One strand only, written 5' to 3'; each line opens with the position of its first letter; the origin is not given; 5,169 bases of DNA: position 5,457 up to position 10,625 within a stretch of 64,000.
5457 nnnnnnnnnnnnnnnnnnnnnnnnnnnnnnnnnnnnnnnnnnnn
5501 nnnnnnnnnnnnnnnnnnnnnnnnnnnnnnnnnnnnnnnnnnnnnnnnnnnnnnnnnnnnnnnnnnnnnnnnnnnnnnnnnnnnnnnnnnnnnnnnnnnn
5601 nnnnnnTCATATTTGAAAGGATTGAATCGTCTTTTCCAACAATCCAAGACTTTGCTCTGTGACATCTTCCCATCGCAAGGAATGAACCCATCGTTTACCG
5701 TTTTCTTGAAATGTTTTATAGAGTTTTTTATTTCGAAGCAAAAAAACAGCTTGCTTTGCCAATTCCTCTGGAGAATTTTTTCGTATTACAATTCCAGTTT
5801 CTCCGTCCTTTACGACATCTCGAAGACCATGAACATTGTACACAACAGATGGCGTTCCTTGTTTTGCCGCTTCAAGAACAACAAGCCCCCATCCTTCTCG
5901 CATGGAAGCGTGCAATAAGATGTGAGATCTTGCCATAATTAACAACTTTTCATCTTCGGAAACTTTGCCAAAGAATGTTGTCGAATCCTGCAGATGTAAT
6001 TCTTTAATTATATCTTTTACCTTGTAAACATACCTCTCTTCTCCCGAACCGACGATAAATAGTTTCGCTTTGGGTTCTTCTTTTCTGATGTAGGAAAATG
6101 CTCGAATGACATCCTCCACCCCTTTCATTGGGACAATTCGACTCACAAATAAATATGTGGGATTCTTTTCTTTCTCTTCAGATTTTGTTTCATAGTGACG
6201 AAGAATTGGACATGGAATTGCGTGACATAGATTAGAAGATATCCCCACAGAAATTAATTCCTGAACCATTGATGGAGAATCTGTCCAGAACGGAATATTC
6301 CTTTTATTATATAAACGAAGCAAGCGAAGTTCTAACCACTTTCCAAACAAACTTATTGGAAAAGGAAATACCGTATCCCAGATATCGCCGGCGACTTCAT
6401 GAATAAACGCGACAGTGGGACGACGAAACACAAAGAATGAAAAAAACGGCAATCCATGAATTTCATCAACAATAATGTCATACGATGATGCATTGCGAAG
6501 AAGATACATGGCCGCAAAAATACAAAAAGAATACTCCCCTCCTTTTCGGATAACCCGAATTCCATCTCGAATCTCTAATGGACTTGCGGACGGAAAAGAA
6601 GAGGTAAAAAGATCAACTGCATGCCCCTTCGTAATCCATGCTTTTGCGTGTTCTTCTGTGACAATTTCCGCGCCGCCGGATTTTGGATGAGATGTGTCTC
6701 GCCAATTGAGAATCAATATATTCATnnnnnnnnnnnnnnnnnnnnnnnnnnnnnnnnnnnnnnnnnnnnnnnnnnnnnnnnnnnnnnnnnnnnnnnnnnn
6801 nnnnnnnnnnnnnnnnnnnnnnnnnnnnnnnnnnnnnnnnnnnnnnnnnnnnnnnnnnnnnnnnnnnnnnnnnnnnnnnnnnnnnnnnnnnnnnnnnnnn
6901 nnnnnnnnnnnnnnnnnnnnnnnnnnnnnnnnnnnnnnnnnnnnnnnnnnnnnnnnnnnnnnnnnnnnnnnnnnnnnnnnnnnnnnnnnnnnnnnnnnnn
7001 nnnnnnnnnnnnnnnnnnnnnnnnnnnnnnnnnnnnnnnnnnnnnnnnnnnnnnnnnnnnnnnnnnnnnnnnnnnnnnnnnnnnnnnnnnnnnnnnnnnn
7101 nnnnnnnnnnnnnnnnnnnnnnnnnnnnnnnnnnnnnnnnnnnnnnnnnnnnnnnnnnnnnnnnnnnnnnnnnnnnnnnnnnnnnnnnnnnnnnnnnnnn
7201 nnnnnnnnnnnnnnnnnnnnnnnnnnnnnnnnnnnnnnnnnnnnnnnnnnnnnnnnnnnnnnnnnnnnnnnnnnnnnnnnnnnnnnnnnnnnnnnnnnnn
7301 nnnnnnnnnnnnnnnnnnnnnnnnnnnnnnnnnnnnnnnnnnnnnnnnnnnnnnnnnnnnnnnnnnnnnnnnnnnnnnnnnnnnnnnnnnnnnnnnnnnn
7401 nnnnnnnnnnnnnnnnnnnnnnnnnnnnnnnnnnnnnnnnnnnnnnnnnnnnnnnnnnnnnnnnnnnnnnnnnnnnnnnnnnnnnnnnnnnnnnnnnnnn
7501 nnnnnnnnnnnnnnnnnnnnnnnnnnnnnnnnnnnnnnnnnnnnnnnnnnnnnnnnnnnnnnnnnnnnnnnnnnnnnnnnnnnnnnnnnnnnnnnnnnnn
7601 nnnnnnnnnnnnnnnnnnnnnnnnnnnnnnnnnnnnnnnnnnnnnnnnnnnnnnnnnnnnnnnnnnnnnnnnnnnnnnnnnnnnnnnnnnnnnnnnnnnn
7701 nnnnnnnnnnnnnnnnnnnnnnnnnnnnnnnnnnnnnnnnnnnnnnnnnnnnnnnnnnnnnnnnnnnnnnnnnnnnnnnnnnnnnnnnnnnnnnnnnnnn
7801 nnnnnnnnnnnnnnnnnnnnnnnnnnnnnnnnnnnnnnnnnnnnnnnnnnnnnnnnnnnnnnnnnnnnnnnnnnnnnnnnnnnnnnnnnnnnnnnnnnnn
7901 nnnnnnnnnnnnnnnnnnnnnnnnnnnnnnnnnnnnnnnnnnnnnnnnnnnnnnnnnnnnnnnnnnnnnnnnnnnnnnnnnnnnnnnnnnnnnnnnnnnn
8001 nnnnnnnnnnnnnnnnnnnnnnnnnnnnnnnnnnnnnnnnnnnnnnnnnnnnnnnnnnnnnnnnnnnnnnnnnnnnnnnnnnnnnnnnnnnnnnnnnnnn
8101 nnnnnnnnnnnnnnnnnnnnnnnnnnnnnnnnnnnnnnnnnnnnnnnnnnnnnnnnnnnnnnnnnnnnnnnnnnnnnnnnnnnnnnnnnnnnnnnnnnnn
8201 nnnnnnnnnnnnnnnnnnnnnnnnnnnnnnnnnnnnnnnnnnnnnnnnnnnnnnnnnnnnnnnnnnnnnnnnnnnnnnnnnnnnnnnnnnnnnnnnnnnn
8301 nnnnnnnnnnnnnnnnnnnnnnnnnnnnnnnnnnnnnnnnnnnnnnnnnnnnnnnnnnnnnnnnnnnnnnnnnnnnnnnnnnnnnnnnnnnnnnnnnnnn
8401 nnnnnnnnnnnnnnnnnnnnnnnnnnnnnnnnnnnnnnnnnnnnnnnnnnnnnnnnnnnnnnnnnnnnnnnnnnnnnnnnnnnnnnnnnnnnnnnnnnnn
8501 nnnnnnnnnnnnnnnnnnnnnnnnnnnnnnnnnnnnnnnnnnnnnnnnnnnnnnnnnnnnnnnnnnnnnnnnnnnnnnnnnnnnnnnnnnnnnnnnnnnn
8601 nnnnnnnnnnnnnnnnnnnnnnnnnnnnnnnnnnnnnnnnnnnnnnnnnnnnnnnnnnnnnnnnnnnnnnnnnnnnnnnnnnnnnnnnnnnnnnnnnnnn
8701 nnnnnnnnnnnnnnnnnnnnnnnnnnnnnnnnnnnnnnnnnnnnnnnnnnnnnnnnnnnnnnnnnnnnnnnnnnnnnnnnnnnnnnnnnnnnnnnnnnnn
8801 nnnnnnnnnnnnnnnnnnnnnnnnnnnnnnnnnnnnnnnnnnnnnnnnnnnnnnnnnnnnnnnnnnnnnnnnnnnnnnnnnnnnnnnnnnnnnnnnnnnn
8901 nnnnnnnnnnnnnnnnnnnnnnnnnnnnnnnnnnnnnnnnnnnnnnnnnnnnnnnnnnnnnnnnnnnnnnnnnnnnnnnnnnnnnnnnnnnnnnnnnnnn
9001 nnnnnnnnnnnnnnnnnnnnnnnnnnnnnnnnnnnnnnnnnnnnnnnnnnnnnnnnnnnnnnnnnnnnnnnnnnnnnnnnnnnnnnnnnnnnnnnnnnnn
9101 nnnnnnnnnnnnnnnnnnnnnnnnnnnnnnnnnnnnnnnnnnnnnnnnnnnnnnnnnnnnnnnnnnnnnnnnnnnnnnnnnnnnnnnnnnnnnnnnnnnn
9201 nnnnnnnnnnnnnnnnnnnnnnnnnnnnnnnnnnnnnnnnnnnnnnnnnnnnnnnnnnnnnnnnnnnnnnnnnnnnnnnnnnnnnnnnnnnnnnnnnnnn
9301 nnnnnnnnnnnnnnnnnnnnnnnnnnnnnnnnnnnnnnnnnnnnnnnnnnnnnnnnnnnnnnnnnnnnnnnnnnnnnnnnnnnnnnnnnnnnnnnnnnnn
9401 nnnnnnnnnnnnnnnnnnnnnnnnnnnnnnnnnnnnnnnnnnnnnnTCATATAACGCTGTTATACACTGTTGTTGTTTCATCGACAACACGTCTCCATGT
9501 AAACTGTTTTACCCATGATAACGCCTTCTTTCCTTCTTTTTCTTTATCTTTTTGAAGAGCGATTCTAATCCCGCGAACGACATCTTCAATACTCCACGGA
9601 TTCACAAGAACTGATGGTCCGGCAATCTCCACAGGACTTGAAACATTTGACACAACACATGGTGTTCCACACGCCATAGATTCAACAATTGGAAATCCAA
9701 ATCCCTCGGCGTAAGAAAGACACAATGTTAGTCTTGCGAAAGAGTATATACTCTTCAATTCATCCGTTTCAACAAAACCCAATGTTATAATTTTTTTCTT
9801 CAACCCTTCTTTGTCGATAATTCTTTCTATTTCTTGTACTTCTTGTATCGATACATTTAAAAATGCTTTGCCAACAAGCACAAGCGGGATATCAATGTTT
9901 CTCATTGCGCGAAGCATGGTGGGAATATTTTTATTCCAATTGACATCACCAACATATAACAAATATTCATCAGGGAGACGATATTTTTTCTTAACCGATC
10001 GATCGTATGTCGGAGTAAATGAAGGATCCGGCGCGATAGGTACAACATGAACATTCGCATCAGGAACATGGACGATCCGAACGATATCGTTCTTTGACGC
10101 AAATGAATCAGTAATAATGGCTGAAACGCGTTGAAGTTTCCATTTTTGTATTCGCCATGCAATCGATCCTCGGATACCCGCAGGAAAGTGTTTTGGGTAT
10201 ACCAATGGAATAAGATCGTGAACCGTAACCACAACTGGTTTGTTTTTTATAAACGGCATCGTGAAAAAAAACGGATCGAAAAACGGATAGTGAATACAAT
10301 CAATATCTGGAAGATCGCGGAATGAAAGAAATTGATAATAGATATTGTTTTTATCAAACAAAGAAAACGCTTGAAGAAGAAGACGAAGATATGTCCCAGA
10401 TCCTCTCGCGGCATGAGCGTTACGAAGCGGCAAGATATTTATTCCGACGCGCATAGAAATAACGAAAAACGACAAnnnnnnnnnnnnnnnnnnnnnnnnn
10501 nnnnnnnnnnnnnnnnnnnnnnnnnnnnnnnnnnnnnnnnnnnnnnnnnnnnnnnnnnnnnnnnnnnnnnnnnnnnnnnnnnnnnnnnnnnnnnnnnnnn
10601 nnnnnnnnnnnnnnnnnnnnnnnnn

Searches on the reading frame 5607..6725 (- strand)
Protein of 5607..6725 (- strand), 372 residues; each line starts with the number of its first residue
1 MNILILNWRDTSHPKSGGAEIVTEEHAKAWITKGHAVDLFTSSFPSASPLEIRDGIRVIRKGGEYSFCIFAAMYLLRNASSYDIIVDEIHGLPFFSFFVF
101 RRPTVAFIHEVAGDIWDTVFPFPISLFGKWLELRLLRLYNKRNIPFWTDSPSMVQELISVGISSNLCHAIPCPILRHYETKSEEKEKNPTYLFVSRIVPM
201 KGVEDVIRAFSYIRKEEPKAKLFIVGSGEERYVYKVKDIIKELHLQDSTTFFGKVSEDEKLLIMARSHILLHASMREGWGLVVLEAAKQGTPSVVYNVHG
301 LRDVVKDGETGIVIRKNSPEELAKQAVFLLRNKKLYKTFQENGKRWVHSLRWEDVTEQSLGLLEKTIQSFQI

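Call 7: search_protein_families(library=pfam, proteins=[window:5607-6725:-], max_evalue=0.0001)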
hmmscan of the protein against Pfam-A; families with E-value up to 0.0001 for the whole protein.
window:5607-6725:- (372 aa): 6 families
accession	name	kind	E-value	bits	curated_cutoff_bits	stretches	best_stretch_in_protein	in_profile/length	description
PF00534.26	Glycos_transf_1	-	9.3e-43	146.2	26.4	1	181-346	8-172/172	Glycosyl transferases group 1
PF13692.12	Glyco_trans_1_4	-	2.5e-28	99.5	27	1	189-332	2-142/142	Glycosyl transferases group 1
PF13439.12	Glyco_transf_4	-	1.5e-11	45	28.5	1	17-174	2-166/170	Glycosyltransferase Family 4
PF20706.3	GT4-conflict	-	3.8e-11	43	26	1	180-308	189-323/385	Family 4 Glycosyltransferase in conflict systems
PF13579.12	Glyco_trans_4_4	-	7e-06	26.9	29.7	0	17-172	1-157/158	Glycosyl transferase 4-like domain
PF13524.12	Glyco_trans_1_2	-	9.4e-05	22.8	25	0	215-348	10-130/144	Glycosyl transferase-like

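Call 65: search_protein_families(library=ncbifam, proteins=[window:5607-6725:-], max_evalue=0.000001)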
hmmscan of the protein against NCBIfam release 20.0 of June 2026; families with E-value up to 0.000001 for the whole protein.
window:5607-6725:- (372 aa): 33 families (the best 25 are shown)
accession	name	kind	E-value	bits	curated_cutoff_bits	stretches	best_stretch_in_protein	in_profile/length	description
TIGR03999.1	thiol_BshA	equivalog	2.3e-31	109.1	273.7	1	184-354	195-361/375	N-acetyl-alpha-D-glucosaminyl L-malate synthase BshA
NF041876.1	EPS_EpsE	equivalog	5.5e-25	88.4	400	1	181-347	207-376/389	exopolysaccharide biosynthesis GT4 family glycosyltransferase EpsE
NF046085.1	XrtY_assoc_Gly1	equivalog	2.9e-21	75.8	400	1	170-345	191-362/387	XrtY-associated glycosyltransferase XYAG1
NF047880.1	glyco_SdgA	exception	5.3e-21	74.7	800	1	179-347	306-471/488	serine-aspartate repeat adhesin O-glycosyltransferase SdgA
NF041010.1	glycosy_Agl16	equivalog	9.9e-21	74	575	1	156-363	147-348/352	glycosylation protein Agl16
TIGR03449.1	mycothiol_MshA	equivalog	2.5e-20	72.8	462.5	1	189-365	221-402/406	D-inositol-3-phosphate glycosyltransferase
TIGR04047.1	MSMEG_0565_glyc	hypoth_equivalog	9e-19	67.8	259.85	1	185-361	190-369/373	MSMEG_0565 family glycosyltransferase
NF038011.1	PelF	equivalog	2.5e-18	66.4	100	1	182-349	300-474/489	GT4 family glycosyltransferase PelF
NF038229.1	Glyco4_Geo_Pelo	equivalog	3.6e-18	65.7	400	1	181-349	154-318/338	GPMC system family 4 glycosyltransferase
NF038295.1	EPS_HpsP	equivalog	1.2e-17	64.1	550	1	178-362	197-383/388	hormogonium polysaccharide biosynthesis glycosyltransferase HpsP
TIGR02095.1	glgA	subfamily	4.5e-16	58.6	328.45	1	183-358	289-469/477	glycogen/starch synthase, ADP-glucose type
TIGR03088.1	stp2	hypoth_equivalog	8.7e-16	57.9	409.05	1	179-348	185-354/374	TIGR03088 family PEP-CTERM/XrtA system glycosyltransferase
TIGR04063.1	stp3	hypoth_equivalog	1.9e-15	56.7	442.05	1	199-352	224-381/397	TIGR04063 family PEP-CTERM/XrtA system glycosyltransferase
NF049988.1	MGlcDAGSynMgs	equivalog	2.4e-15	56.8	400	1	187-367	212-388/398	alpha-monoglucosyldiacylglycerol synthase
TIGR02149.1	glgA_Coryne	subfamily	4.4e-15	55.7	302.4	1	185-365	201-389/391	glycogen synthase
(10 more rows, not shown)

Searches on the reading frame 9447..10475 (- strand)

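Call 7: search_protein_families(library=pfam, proteins=[window:9447-10475:-], max_evalue=0.0001)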
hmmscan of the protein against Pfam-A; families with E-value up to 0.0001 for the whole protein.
window:9447-10475:- (342 aa): 4 families
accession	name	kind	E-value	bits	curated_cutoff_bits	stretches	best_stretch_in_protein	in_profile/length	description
PF00534.26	Glycos_transf_1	-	2.4e-27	96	26.4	1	167-312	13-161/172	Glycosyl transferases group 1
PF13692.12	Glyco_trans_1_4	-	1.1e-18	68.4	27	1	171-307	3-140/142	Glycosyl transferases group 1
PF13439.12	Glyco_transf_4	-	2.2e-11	44.5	28.5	1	55-148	71-165/170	Glycosyltransferase Family 4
PF13579.12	Glyco_trans_4_4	-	3.5e-06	27.9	29.7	1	58-146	72-156/158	Glycosyl transferase 4-like domain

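Call 65: search_protein_families(library=ncbifam, proteins=[window:9447-10475:-], max_evalue=0.000001)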
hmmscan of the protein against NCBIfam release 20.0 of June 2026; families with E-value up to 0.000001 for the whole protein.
window:9447-10475:- (342 aa): 13 families
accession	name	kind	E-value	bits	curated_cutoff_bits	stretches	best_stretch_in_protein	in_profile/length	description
TIGR02149.1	glgA_Coryne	subfamily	1.3e-18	67.3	302.4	1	76-342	104-391/391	glycogen synthase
TIGR04047.1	MSMEG_0565_glyc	hypoth_equivalog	1.1e-15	57.6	259.85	1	163-339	186-372/373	MSMEG_0565 family glycosyltransferase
NF041010.1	glycosy_Agl16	equivalog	5e-15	55.2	575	1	68-341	94-351/352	glycosylation protein Agl16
NF053787.1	GlcN_PG_synth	equivalog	2e-13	49.9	480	1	140-341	164-359/361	N-acetylglucosaminyl phosphatidylglycerol synthase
NF038295.1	EPS_HpsP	equivalog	1.3e-12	47.4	550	1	144-341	180-387/388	hormogonium polysaccharide biosynthesis glycosyltransferase HpsP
TIGR03449.1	mycothiol_MshA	equivalog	2.8e-12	46.3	462.5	1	125-341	173-403/406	D-inositol-3-phosphate glycosyltransferase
TIGR03999.1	thiol_BshA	equivalog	8e-12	44.8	273.7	1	112-341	140-373/375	N-acetyl-alpha-D-glucosaminyl L-malate synthase BshA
NF041876.1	EPS_EpsE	equivalog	1.4e-08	34.4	400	1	110-307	157-359/389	exopolysaccharide biosynthesis GT4 family glycosyltransferase EpsE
TIGR04157.1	glyco_rSAM_CFB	subfamily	4.1e-08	32.6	400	1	115-279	168-333/406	TIGR04157 family glycosyltransferase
NF047684.1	TeichurnBiosyTuaC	equivalog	4.8e-08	32.3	550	1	157-314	205-359/391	teichuronic acid biosynthesis protein TuaC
NF047880.1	glyco_SdgA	exception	7.7e-08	31.3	800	1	113-304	265-451/488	serine-aspartate repeat adhesin O-glycosyltransferase SdgA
NF046085.1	XrtY_assoc_Gly1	equivalog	1.7e-07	30.5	400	1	105-278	150-316/387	XrtY-associated glycosyltransferase XYAG1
NF050063.1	ProtGlycPglJ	equivalog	1.8e-07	30.7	500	1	115-279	143-298/363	N-acetylgalactosamine-N,N'-diacetylbacillosaminyl-diphospho-undecaprenol 4-alpha-N-acetylgalactosaminyltransferase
